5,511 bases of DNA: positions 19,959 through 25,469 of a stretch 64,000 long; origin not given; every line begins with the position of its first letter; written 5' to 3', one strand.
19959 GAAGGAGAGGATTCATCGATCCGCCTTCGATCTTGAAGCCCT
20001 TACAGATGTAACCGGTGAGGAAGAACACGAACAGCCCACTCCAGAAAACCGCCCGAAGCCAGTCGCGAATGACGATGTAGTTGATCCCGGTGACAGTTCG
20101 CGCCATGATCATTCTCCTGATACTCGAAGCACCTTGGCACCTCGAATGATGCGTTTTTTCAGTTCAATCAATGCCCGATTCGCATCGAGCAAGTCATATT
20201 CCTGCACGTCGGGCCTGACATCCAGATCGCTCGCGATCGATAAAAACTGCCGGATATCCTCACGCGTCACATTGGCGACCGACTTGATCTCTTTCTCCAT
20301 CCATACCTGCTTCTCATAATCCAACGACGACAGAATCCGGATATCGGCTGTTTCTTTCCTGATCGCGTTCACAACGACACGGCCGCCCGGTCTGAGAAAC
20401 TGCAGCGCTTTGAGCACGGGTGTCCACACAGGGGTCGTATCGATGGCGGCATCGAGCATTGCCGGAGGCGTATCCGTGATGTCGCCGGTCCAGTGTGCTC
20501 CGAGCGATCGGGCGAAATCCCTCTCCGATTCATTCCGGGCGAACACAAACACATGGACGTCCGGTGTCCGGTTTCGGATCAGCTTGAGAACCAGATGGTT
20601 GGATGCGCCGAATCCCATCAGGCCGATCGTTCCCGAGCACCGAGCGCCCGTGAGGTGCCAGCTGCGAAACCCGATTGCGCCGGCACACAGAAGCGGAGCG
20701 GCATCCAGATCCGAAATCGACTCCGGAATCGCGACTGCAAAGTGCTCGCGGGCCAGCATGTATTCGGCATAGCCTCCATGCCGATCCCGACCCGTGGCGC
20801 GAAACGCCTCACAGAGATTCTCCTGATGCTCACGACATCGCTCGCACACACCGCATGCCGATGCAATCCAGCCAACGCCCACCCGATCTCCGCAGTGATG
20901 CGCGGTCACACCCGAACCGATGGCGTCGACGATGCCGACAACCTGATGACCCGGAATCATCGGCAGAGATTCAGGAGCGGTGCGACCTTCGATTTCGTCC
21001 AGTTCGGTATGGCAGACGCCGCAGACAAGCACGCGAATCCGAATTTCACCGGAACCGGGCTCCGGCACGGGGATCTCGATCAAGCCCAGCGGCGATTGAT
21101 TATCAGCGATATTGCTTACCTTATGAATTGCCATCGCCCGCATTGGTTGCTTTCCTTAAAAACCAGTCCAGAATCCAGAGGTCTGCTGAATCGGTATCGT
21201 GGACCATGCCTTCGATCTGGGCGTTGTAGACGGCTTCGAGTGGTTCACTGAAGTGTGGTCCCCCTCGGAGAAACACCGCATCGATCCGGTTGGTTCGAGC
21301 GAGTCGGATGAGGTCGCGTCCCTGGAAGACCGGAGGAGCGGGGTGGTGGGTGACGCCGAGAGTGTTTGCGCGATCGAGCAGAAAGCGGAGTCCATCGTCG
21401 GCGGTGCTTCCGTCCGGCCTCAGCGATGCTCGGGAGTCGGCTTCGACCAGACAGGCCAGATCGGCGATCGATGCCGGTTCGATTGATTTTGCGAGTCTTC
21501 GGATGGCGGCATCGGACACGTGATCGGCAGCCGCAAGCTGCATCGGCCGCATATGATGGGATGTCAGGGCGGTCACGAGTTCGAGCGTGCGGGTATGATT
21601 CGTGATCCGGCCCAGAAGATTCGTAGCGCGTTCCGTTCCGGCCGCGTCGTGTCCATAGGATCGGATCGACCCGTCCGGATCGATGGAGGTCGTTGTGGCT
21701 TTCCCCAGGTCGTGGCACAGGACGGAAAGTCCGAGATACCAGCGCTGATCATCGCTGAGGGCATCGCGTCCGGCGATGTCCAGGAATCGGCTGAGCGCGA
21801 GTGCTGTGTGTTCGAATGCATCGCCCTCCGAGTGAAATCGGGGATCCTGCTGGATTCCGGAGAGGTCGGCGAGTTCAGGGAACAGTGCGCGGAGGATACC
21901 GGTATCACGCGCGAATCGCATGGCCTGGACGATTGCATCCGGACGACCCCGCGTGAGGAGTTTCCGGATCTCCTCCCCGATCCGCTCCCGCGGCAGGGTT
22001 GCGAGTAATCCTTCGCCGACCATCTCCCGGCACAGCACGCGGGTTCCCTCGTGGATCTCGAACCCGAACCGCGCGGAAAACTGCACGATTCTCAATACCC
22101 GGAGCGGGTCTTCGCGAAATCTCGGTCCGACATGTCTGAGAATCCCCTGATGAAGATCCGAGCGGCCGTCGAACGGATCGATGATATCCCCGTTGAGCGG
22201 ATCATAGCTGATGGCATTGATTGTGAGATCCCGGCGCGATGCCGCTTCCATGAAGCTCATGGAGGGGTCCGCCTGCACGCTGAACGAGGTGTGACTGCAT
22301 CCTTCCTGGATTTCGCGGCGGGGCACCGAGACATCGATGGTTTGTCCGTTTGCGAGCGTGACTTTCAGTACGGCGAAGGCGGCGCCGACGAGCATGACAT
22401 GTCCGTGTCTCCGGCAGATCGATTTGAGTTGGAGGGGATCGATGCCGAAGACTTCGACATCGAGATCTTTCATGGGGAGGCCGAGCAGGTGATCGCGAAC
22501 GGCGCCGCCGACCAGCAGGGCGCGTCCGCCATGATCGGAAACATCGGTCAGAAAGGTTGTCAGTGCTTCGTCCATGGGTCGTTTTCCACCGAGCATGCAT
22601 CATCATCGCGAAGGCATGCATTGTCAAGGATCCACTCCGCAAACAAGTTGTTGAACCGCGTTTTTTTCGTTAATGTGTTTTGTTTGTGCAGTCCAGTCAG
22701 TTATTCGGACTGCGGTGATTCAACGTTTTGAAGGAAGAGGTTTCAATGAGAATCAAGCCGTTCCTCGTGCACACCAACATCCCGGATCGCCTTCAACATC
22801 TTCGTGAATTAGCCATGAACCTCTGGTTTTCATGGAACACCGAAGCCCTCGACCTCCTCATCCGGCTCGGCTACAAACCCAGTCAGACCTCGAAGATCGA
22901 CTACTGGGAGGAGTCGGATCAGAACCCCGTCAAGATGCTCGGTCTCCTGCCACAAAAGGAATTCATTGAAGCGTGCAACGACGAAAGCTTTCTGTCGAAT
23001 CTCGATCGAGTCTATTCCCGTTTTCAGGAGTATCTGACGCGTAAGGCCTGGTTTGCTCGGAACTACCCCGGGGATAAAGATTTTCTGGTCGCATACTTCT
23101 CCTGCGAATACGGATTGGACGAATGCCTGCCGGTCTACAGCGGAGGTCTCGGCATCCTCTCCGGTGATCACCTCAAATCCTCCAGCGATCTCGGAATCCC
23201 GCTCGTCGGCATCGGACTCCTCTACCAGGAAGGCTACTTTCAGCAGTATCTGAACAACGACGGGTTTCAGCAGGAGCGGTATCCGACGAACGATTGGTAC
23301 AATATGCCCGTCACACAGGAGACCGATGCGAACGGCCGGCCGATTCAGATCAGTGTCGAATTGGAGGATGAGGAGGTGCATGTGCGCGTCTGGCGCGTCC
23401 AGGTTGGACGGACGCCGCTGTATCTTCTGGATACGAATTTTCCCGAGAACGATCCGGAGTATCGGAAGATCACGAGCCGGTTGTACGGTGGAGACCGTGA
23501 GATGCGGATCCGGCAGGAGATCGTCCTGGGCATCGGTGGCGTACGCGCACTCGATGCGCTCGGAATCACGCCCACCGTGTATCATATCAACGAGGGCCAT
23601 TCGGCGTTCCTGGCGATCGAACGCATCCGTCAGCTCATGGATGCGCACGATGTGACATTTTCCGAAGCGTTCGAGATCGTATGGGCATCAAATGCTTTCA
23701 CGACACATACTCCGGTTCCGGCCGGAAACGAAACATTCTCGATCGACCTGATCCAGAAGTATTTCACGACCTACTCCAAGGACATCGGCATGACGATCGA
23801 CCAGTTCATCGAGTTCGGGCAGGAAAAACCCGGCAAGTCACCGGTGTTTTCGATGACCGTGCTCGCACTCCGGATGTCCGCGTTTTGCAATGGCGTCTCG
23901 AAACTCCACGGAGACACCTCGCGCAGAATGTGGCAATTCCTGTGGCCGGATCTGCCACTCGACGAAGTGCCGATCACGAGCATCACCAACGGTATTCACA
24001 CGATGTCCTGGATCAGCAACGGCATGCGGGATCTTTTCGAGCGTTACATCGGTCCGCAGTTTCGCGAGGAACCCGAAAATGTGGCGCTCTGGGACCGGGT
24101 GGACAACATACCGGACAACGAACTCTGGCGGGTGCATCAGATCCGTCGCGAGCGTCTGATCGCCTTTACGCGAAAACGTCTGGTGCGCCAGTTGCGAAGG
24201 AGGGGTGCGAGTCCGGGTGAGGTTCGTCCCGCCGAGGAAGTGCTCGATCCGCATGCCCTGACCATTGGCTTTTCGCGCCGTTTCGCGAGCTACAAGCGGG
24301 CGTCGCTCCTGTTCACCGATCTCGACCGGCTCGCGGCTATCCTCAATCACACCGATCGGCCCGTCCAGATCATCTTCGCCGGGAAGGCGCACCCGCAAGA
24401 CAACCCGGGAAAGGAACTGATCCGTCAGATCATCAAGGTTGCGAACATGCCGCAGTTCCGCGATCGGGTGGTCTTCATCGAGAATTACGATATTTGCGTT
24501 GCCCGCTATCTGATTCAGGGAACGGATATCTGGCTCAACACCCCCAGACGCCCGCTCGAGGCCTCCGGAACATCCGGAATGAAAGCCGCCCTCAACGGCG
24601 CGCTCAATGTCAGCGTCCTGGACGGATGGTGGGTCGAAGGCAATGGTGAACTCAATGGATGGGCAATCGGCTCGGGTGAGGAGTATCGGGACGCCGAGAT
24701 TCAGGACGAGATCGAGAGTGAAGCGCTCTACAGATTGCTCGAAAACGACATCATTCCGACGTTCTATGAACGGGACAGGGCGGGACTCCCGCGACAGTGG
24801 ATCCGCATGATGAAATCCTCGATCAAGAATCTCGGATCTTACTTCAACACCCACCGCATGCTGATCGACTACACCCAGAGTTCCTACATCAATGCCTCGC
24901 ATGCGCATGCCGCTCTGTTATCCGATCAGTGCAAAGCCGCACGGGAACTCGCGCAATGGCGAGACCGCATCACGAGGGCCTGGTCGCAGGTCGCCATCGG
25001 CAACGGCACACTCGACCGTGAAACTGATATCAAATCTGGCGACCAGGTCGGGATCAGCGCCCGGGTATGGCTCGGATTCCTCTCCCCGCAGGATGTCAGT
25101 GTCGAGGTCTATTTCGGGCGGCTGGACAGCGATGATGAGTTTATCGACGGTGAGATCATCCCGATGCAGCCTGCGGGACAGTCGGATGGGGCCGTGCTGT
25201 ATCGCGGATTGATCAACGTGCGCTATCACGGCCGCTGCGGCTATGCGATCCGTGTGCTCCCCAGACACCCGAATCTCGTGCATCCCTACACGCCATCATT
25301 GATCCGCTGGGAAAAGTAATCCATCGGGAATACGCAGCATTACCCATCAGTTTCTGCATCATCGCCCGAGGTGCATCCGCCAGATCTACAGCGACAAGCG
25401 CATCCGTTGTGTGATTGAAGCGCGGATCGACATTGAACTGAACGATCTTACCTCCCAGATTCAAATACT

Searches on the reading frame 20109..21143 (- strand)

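Call 57: search_protein_families(library=pfam, proteins=[window:20109-21143:-], max_evalue=0.0001)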
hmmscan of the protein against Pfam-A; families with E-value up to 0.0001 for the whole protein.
window:20109-21143:- (344 aa): 2 families
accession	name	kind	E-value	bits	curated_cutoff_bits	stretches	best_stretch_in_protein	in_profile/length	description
PF08240.17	ADH_N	-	5.1e-26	91.4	23.5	1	30-141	1-104/104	Alcohol dehydrogenase GroES-like domain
PF00107.32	ADH_zinc_N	-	8.9e-07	29.4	31.8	1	197-303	16-126/129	Zinc-binding dehydrogenase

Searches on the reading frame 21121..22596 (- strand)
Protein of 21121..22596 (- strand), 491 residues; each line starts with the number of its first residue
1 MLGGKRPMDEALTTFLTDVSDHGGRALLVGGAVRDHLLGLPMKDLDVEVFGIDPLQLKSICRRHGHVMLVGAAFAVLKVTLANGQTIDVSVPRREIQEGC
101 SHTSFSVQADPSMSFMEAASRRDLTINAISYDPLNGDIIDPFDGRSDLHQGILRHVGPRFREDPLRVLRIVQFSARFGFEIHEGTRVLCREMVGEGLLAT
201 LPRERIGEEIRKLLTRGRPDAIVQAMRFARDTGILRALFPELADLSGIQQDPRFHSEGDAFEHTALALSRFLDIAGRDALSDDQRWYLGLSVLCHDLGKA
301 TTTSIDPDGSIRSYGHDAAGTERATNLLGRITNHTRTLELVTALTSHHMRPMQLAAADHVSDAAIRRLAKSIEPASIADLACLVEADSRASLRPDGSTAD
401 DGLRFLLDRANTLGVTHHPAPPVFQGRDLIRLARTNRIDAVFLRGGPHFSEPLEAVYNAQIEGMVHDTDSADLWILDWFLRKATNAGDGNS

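Call 57: search_protein_families(library=pfam, proteins=[window:21121-22596:-], max_evalue=0.0001)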
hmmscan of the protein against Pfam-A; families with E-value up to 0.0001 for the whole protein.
window:21121-22596:- (491 aa): 2 families
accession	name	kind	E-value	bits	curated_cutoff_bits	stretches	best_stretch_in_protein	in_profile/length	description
PF01743.26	PolyA_pol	-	2.2e-20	73.7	23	1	27-154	2-126/126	Poly A polymerase head domain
PF12627.12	PolyA_pol_RNAbd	-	2.2e-11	43.8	22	1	178-243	1-61/64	Probable RNA and SrmB- binding site of polymerase A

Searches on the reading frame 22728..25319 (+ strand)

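Call 57: search_protein_families(library=pfam, proteins=[window:22728-25319:+], max_evalue=0.0001)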
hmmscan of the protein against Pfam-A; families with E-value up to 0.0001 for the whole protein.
window:22728-25319:+ (863 aa): 2 families
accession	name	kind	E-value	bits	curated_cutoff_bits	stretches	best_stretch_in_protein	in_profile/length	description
PF00343.26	Phosphorylase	-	2.1e-39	135.9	27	2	284-637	219-583/713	Carbohydrate phosphorylase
PF11897.13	DUF3417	-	1.4e-29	103.2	25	1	18-134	1-109/109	Protein of unknown function (DUF3417)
